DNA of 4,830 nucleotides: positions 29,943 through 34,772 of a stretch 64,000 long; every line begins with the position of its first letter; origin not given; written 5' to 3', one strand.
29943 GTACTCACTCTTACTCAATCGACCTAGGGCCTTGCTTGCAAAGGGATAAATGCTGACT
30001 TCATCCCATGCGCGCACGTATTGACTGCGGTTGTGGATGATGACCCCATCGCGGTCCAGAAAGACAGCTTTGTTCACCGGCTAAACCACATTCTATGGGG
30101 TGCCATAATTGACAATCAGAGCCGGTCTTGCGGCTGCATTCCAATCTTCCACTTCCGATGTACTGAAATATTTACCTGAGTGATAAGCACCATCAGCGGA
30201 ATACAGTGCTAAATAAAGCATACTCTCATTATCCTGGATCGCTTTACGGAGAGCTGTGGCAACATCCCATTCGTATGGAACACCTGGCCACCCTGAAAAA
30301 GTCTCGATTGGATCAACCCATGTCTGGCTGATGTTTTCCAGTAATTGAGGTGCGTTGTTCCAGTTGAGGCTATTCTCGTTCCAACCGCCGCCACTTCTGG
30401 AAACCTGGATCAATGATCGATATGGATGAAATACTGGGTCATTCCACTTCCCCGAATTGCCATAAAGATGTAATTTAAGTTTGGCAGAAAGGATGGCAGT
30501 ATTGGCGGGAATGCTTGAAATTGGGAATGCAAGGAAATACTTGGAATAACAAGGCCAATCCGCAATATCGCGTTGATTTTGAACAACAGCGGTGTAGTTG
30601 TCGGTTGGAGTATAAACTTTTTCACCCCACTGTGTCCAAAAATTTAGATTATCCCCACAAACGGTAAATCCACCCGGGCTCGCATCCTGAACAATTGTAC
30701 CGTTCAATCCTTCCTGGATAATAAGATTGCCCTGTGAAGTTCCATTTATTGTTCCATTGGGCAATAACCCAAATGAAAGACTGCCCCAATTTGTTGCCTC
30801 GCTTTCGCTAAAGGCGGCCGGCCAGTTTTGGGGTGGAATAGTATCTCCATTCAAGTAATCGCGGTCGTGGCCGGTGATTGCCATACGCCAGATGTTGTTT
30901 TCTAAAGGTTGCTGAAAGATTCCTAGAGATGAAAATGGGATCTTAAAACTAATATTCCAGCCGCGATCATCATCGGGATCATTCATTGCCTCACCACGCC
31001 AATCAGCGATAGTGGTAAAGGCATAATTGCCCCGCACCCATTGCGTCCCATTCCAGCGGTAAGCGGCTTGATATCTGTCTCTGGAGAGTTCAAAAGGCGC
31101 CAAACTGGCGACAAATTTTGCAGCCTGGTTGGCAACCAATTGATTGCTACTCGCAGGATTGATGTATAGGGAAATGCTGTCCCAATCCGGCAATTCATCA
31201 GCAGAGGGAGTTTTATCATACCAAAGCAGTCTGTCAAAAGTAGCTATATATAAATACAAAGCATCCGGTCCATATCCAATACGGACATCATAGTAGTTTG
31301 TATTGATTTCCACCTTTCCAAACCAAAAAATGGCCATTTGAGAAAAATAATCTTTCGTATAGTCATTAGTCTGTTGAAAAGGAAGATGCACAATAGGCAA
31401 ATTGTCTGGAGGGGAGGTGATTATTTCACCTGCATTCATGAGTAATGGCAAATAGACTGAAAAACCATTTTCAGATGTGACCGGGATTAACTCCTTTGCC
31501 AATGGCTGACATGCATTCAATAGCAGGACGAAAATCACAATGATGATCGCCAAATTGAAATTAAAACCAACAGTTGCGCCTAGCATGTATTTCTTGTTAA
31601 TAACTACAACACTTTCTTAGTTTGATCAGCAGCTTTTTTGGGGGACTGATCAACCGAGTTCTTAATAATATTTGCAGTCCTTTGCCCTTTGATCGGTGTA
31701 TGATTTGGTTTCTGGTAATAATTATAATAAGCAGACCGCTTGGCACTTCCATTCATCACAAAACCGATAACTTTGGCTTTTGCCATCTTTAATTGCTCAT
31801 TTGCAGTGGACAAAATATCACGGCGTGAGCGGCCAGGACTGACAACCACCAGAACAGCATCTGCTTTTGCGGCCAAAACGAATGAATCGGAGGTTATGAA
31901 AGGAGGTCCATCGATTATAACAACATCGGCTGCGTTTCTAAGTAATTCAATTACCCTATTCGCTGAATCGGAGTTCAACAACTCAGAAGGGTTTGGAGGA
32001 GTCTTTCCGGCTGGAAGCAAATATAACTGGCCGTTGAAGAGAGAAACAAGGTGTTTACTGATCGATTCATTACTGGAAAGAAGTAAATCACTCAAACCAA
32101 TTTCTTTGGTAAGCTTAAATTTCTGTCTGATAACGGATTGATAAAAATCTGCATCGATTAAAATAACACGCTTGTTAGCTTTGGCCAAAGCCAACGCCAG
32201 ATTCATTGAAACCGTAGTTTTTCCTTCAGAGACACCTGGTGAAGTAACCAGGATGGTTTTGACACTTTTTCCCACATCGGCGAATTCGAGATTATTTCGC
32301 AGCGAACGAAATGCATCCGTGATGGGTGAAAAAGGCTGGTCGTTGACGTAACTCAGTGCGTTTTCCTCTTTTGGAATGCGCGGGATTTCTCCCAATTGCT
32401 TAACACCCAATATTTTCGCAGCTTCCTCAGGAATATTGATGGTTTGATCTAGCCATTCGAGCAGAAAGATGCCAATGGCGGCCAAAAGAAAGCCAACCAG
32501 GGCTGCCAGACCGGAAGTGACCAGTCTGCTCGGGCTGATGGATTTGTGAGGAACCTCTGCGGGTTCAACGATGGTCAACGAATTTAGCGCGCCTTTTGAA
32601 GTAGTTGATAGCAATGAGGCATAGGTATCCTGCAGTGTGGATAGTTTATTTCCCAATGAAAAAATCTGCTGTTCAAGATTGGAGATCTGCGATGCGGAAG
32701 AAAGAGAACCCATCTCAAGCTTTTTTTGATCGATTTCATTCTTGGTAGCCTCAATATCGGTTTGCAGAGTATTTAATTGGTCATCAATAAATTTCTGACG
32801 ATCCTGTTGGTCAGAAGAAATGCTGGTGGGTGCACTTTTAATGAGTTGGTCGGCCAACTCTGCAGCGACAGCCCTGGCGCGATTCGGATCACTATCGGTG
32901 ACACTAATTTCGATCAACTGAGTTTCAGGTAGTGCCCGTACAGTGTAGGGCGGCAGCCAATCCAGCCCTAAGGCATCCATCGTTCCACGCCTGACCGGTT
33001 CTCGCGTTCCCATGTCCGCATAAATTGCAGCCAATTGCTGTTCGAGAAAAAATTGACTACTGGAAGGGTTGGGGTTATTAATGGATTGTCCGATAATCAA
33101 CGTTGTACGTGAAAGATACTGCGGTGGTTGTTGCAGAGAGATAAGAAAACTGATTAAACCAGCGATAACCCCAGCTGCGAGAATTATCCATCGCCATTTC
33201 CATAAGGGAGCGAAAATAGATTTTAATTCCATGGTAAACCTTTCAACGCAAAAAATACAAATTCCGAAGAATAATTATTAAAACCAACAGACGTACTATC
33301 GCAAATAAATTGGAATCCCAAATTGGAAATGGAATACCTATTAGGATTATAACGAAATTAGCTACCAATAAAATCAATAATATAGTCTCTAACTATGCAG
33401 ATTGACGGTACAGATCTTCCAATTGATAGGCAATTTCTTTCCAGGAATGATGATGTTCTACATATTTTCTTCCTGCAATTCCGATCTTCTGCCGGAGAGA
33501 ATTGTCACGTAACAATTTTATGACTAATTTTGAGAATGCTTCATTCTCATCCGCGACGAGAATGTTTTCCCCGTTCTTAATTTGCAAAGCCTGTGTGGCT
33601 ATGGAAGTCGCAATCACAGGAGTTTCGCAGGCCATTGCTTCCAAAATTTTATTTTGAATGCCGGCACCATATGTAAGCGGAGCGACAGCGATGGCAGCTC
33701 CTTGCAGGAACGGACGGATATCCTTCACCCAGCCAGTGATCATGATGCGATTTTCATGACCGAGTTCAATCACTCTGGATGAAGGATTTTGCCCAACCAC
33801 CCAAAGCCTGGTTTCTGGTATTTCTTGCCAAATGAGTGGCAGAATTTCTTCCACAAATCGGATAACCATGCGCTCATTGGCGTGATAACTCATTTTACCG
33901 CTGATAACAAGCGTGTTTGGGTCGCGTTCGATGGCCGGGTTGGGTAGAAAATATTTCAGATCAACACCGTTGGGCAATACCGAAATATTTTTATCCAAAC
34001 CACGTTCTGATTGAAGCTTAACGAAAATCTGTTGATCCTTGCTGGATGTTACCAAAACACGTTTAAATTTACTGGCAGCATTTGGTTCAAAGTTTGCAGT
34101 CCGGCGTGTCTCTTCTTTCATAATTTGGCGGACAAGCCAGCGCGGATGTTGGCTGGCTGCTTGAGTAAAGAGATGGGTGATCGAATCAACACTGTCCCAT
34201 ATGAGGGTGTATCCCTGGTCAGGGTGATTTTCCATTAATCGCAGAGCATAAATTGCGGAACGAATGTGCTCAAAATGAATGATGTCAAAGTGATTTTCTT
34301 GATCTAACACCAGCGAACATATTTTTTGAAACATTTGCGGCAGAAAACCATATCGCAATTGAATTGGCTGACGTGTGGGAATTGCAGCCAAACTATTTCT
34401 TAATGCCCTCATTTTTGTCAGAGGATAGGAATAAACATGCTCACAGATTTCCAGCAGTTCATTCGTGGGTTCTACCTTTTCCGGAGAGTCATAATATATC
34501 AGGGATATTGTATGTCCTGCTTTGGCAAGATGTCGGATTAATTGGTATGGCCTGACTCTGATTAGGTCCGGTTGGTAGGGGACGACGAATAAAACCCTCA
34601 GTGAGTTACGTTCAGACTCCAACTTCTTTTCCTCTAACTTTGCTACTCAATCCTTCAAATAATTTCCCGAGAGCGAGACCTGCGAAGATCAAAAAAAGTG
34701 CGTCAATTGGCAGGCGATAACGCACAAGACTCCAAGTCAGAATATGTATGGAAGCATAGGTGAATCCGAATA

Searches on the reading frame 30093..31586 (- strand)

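Call 8: search_protein_families(library=pfam, proteins=[window:30093-31586:-], max_evalue=0.0001)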
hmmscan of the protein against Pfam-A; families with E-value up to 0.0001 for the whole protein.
window:30093-31586:- (497 aa): 1 family
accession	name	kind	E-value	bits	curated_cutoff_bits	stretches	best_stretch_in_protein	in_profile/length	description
PF24517.2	CBM96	-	1.4e-08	35.2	26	1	347-475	39-150/164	Carbohydrate-binding module family 96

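Call 65: search_protein_families(library=ncbifam, proteins=[window:30093-31586:-], max_evalue=0.00001)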
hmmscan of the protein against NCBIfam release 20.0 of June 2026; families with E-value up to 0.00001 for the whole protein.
window:30093-31586:- (497 aa): 1 family
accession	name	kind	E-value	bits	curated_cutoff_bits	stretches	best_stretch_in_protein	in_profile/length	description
NF033679.1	DNRLRE_dom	domain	8e-17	61.8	34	1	327-493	10-164/164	DNRLRE domain-containing protein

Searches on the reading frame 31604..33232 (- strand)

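Call 8: search_protein_families(library=pfam, proteins=[window:31604-33232:-], max_evalue=0.0001)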
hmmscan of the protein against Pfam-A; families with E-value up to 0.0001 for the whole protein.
window:31604-33232:- (542 aa): 5 families
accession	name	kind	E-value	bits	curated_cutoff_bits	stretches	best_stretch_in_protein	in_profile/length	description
PF13614.12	AAA_31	-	3.3e-11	43.9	27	1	337-466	14-149/177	AAA domain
PF10609.15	ParA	-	1.1e-08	35.2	27.1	1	326-497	5-176/246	NUBPL iron-transfer P-loop NTPase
PF01656.29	CbiA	-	1.3e-08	35.3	25.4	1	327-499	1-86/125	CobQ/CobB/MinD/ParA nucleotide binding domain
PF02706.20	Wzz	-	1.1e-06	29.3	25.5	1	2-61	4-64/91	Chain length determinant protein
PF13807.11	GNVR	-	4.8e-05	23.6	27.7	0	186-257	2-79/82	G-rich domain on putative tyrosine kinase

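Call 65: search_protein_families(library=ncbifam, proteins=[window:31604-33232:-], max_evalue=0.00001)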
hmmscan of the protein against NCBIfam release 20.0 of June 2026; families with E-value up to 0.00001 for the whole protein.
window:31604-33232:- (542 aa): 14 families
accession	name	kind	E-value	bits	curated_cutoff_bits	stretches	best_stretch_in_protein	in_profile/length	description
TIGR01007.1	eps_fam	subfamily_domain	6e-43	146.8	108.05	1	307-506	2-200/204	polysaccharide biosynthesis tyrosine autokinase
TIGR01005.1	eps_transp_fam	subfamily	1.3e-38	132.7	411.7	2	295-516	517-742/754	exopolysaccharide transport protein family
TIGR03018.1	pepcterm_TyrKin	hypoth_equivalog_domain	3.3e-34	118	230.65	1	298-494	5-207/207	XrtA-associated tyrosine autokinase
NF007350.0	PRK09841.1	equivalog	2.7e-30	105.1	1248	1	297-504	504-712/726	tyrosine-protein kinase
TIGR03029.1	EpsG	equivalog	1.6e-29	102.9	313.8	1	299-494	78-273/274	chain length determinant protein tyrosine kinase EpsG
NF008568.0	PRK11519.1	equivalog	4e-27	94.7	1068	1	187-506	369-708/720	tyrosine-protein kinase Wzc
TIGR03007.1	pepcterm_ChnLen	equivalog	6.2e-19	67.6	278.85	2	104-200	121-216/498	XrtA system polysaccharide chain length determinant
TIGR01969.1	minD_arch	subfamily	2.6e-15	56.3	201.75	1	327-498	3-172/251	cell division ATPase MinD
NF041546.1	ParA_partition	equivalog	6.2e-15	55.3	180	2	337-368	12-43/203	ParA family partition ATPase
TIGR01006.1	polys_exp_MPA1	subfamily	5.4e-14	52.2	296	1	217-286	155-224/226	CspC family polysaccharide chain length determinant protein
TIGR01968.1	minD_bact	equivalog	1.3e-11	44.3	212.9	1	326-467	3-144/261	septum site-determining protein MinD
TIGR03371.1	cellulose_yhjQ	equivalog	3.4e-09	36.5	157.85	1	329-495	6-177/246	cellulose biosynthesis protein BcsQ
TIGR03017.1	EpsF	equivalog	4.7e-07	28.9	422.75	0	213-283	373-443/444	chain length determinant protein EpsF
NF033928.1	alph_xenorhab_A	subfamily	5.2e-06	26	125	1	108-216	110-216/339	alpha-xenorhabdolysin family binary toxin subunit A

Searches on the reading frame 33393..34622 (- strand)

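Call 8: search_protein_families(library=pfam, proteins=[window:33393-34622:-], max_evalue=0.0001)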
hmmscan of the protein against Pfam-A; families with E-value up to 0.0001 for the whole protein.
window:33393-34622:- (409 aa): 4 families
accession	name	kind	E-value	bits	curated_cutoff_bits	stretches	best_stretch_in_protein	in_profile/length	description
PF13692.12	Glyco_trans_1_4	-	5.5e-27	95.2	27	1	236-373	2-142/142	Glycosyl transferases group 1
PF00534.26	Glycos_transf_1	-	2.4e-18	66.7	26.4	1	230-386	10-171/172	Glycosyl transferases group 1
PF13524.12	Glyco_trans_1_2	-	1.8e-11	44.6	25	1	269-402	13-143/144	Glycosyl transferase-like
PF13439.12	Glyco_transf_4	-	4.3e-09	37.1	28.5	1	26-223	9-169/170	Glycosyltransferase Family 4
